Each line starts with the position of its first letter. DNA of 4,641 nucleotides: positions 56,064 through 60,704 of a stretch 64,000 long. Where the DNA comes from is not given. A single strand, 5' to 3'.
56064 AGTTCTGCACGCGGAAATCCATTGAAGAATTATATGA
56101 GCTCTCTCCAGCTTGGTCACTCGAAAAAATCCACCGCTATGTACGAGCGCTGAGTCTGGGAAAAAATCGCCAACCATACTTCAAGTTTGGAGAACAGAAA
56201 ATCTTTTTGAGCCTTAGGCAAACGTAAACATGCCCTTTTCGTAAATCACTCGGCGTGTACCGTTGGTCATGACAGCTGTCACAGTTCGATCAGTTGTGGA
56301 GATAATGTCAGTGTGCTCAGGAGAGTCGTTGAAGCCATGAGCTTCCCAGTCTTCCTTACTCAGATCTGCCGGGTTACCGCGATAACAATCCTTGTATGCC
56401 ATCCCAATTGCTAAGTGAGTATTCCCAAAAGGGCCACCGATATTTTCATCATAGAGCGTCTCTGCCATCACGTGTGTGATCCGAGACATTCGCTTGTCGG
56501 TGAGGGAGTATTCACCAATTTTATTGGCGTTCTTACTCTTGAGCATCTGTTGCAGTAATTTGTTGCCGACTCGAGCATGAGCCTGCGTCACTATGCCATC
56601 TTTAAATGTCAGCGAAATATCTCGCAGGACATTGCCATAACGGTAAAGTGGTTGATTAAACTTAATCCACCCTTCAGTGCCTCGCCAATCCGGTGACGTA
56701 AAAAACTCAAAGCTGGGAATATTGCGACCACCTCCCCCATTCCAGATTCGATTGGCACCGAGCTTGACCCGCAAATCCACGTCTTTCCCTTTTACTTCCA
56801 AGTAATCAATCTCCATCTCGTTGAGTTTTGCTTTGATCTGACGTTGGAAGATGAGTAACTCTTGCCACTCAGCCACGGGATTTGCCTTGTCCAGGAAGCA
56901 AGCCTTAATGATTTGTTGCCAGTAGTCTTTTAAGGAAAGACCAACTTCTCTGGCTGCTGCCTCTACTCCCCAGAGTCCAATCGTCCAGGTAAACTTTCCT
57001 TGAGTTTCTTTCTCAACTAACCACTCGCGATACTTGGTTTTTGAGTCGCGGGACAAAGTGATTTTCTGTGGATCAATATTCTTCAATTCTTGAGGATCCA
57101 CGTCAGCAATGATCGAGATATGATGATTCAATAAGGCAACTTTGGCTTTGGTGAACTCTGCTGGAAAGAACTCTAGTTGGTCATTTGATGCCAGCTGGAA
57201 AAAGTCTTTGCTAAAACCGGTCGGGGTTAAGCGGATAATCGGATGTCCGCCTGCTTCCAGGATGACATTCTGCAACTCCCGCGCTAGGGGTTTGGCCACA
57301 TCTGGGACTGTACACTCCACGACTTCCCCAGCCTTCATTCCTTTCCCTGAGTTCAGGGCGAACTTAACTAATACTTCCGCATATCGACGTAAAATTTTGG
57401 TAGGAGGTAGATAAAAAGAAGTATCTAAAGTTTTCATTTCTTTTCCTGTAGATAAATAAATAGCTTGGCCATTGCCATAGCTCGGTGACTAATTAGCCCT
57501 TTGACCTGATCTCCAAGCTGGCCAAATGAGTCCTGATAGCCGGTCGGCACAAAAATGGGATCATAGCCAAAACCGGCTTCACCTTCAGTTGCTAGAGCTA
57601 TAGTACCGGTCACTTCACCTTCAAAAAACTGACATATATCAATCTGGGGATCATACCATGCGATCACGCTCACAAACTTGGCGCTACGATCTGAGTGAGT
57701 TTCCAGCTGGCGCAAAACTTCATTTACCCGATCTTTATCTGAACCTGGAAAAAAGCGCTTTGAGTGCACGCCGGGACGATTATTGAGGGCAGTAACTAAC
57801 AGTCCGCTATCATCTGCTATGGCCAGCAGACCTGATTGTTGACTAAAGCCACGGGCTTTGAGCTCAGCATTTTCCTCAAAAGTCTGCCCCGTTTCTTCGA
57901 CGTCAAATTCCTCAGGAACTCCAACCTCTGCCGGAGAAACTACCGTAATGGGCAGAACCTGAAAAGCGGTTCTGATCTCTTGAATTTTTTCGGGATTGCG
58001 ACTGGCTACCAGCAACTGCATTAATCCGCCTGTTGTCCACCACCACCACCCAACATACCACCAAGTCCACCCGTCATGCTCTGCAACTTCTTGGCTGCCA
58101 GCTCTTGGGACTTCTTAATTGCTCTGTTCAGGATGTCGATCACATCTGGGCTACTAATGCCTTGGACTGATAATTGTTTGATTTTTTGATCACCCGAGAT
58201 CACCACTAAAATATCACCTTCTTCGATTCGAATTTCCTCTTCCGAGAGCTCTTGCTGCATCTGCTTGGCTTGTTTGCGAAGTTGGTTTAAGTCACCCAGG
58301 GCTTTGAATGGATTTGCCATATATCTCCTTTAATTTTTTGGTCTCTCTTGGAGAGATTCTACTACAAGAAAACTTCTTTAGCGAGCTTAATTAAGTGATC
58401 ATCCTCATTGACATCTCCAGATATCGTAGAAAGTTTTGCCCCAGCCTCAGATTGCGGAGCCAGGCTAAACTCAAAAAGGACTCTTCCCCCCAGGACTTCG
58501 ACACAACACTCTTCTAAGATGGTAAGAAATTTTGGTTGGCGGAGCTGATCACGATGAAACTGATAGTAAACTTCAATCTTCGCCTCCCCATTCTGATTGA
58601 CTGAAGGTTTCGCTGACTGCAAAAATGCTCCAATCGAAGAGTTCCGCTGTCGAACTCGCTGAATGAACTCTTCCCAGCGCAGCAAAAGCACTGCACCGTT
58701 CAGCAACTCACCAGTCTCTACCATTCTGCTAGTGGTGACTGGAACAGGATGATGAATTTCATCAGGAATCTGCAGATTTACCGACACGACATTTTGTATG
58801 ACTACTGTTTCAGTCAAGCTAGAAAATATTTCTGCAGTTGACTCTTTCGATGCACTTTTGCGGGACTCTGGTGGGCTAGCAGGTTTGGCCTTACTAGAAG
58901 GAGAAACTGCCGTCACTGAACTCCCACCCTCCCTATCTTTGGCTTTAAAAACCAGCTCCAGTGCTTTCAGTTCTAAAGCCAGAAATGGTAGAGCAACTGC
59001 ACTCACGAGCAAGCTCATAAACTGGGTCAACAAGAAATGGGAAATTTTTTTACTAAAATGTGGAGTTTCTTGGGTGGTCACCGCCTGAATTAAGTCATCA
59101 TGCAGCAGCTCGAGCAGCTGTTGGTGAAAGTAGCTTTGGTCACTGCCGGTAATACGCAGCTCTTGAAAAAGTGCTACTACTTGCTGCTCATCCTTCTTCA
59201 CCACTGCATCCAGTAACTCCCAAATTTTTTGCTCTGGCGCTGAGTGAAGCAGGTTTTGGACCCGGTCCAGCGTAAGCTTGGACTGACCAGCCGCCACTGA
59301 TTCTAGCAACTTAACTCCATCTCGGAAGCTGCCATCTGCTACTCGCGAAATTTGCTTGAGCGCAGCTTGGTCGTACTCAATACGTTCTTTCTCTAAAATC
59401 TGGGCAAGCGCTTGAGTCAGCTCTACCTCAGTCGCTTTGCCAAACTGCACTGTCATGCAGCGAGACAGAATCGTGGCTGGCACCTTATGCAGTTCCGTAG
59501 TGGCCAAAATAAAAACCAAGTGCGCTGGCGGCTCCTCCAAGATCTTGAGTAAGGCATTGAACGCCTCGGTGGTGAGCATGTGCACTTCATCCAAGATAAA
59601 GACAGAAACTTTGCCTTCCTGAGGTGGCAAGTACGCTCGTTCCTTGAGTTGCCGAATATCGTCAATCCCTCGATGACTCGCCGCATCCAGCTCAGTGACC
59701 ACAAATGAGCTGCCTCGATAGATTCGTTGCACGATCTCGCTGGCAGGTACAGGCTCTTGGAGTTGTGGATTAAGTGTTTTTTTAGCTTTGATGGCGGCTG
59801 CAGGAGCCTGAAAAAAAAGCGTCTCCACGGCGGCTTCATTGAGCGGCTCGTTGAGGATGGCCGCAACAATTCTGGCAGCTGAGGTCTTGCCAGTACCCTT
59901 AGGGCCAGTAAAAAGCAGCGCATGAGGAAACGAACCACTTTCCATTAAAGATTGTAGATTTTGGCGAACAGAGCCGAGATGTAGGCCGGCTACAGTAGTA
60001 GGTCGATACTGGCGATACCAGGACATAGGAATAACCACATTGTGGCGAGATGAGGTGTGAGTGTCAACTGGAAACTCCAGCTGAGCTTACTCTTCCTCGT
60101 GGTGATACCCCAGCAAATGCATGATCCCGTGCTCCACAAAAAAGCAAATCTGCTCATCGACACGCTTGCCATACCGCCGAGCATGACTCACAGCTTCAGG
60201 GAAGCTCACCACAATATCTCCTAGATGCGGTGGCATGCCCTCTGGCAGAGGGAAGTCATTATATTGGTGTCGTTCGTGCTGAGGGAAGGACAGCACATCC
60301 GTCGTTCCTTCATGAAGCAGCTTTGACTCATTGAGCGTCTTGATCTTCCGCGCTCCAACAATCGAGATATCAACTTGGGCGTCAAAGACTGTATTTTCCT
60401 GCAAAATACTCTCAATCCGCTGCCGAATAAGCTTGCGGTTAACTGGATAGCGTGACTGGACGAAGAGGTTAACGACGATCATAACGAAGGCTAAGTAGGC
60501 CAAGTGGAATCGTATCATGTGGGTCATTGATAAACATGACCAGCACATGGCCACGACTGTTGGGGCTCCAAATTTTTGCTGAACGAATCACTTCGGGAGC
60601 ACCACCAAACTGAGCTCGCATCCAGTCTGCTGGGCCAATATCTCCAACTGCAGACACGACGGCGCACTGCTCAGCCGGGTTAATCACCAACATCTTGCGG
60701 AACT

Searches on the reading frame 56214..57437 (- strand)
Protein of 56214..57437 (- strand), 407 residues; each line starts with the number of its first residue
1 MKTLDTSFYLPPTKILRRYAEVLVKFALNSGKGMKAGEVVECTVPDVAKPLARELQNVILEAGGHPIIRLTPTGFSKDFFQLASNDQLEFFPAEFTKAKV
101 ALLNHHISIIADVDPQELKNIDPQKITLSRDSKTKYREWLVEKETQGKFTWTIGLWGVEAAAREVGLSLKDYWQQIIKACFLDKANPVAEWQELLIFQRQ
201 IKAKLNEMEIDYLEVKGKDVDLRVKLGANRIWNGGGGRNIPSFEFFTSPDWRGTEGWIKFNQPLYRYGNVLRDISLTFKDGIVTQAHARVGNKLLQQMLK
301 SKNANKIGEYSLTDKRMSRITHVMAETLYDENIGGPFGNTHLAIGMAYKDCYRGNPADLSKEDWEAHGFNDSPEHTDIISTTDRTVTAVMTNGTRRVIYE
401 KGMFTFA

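Call 41: search_protein_families(library=pfam, proteins=[window:56214-57437:-], max_evalue=0.001)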
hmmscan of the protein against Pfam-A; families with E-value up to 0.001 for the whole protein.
window:56214-57437:- (407 aa): 1 family
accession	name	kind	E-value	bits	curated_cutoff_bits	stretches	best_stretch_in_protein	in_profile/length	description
PF02073.20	Peptidase_M29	-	6.4e-92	308.9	27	1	15-404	4-406/406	Thermophilic metalloprotease (M29)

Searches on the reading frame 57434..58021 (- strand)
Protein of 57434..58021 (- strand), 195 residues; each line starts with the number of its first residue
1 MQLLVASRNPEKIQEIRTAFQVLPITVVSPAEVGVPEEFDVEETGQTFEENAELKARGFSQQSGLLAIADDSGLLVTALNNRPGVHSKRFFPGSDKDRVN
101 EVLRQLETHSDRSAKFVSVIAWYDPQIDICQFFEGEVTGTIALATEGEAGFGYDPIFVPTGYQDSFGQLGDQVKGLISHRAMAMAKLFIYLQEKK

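Call 41: search_protein_families(library=pfam, proteins=[window:57434-58021:-], max_evalue=0.001)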
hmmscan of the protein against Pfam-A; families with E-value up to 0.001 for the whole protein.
window:57434-58021:- (195 aa): 1 family
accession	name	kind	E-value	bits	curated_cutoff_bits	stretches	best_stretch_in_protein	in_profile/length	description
PF01725.21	Ham1p_like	-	6.5e-54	183.1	22.5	1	3-188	1-184/186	Ham1 family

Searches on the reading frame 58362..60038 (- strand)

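Call 41: search_protein_families(library=pfam, proteins=[window:58362-60038:-], max_evalue=0.001)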
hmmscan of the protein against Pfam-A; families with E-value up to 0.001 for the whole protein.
window:58362-60038:- (558 aa): 12 families
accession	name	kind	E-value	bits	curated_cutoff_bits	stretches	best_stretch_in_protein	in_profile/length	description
PF13177.12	DNA_pol3_delta2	-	2.4e-29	102.8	27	1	25-201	6-159/161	DNA polymerase III, delta subunit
PF00004.35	AAA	-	1.3e-12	48.7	21.2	1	41-196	1-125/131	ATPase family associated with various cellular activities (AAA)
PF22608.2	DNAX_ATPase_lid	-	4.5e-10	39.6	27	1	208-246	3-41/49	DNA polymerase III clamp loader subunit, ATPase lid domain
PF13401.12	AAA_22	-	1.1e-08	35.9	27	1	41-182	8-125/130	AAA domain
PF07728.20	AAA_5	-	1.7e-07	31.8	22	1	41-173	2-96/139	AAA domain (dynein-related subfamily)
PF12169.13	DNA_pol3_gamma3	-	9.3e-07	29.2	24.4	1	256-321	2-67/143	DNA polymerase III subunits gamma and tau domain III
PF13604.12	AAA_30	-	2.5e-06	27.8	27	1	41-213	21-156/191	AAA domain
PF13191.12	AAA_16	-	4.7e-06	27.6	32.6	1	28-177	12-167/167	AAA ATPase domain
PF20964.2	DnaX_C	-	1.3e-05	25.6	26.2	1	449-534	10-95/113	DNA polymerase III subunit tau, C-terminal domain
PF13245.12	AAA_19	-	8.5e-05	23.2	25.1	1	40-177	13-123/134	AAA domain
PF06068.19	TIP49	-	0.00043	20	23.8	0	146-181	277-311/347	TIP49 P-loop domain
PF01078.27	Mg_chelatase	-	0.00044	20.1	20.3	0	39-81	23-65/207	Magnesium chelatase, subunit ChlI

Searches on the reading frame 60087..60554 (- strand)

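Call 41: search_protein_families(library=pfam, proteins=[window:60087-60554:-], max_evalue=0.001)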
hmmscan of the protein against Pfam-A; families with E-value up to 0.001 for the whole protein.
window:60087-60554:- (155 aa): 1 family
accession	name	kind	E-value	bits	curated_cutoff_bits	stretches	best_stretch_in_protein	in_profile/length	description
PF02130.23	YbeY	-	6.3e-26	91.2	25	1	40-155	8-112/129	Endoribonuclease YbeY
